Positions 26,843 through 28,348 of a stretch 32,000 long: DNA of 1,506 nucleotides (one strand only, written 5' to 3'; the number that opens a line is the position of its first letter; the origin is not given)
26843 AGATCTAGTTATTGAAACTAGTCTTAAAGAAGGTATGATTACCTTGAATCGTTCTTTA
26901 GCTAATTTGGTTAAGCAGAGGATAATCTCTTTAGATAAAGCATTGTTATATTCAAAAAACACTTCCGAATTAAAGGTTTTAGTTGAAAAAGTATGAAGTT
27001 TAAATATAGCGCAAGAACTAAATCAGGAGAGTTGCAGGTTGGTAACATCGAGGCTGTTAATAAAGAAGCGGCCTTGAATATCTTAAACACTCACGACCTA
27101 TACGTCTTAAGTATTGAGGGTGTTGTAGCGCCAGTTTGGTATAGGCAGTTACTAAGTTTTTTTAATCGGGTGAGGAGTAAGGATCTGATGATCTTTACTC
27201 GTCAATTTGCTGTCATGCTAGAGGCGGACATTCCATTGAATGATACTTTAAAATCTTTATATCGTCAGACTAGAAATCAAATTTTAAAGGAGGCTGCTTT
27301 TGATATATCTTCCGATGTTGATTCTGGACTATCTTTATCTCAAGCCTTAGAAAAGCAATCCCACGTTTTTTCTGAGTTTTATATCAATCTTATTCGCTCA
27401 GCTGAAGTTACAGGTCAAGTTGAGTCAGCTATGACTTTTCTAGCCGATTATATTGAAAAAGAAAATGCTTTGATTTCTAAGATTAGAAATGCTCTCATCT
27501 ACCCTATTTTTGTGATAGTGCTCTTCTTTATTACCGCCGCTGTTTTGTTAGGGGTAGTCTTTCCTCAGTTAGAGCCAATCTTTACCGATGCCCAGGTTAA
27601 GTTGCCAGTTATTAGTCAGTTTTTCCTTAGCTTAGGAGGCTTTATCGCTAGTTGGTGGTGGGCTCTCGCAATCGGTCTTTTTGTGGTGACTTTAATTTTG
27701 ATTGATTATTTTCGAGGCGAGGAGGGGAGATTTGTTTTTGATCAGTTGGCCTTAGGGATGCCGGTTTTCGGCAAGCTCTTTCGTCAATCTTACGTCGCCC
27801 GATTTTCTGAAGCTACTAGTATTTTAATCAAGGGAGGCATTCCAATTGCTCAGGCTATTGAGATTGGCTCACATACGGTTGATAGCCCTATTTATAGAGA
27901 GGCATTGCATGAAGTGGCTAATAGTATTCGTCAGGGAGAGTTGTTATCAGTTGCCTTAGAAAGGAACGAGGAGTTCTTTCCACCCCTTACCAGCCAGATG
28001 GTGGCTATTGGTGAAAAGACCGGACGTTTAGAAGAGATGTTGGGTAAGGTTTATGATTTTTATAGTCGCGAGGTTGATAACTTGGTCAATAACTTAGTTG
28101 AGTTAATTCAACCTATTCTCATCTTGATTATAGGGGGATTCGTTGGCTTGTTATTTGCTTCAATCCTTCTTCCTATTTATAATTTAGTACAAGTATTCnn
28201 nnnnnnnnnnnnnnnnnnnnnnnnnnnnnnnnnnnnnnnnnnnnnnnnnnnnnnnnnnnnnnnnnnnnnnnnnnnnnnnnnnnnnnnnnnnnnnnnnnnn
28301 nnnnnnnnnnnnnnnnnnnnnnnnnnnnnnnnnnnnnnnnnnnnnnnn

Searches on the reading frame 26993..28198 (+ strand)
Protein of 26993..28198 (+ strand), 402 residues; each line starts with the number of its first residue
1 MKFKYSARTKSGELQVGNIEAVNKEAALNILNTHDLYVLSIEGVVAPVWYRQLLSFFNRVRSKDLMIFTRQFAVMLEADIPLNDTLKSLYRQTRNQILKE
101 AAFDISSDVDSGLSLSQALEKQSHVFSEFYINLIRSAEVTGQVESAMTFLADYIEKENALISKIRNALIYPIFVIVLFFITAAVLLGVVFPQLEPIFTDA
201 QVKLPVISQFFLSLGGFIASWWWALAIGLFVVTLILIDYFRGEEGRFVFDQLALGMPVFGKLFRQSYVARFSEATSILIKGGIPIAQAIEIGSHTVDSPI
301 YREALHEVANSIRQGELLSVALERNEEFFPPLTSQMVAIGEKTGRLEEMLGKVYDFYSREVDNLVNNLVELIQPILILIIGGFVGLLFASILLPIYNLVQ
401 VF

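Call 83: search_protein_families(library=pfam, proteins=[window:26993-28198:+], max_evalue=0.001)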
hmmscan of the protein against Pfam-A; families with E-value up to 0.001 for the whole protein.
window:26993-28198:+ (402 aa): 1 family
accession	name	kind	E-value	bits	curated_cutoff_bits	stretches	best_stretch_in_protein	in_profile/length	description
PF00482.28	T2SSF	-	1.4e-59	199.9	25.2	2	68-191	1-125/125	Type II secretion system (T2SS), protein F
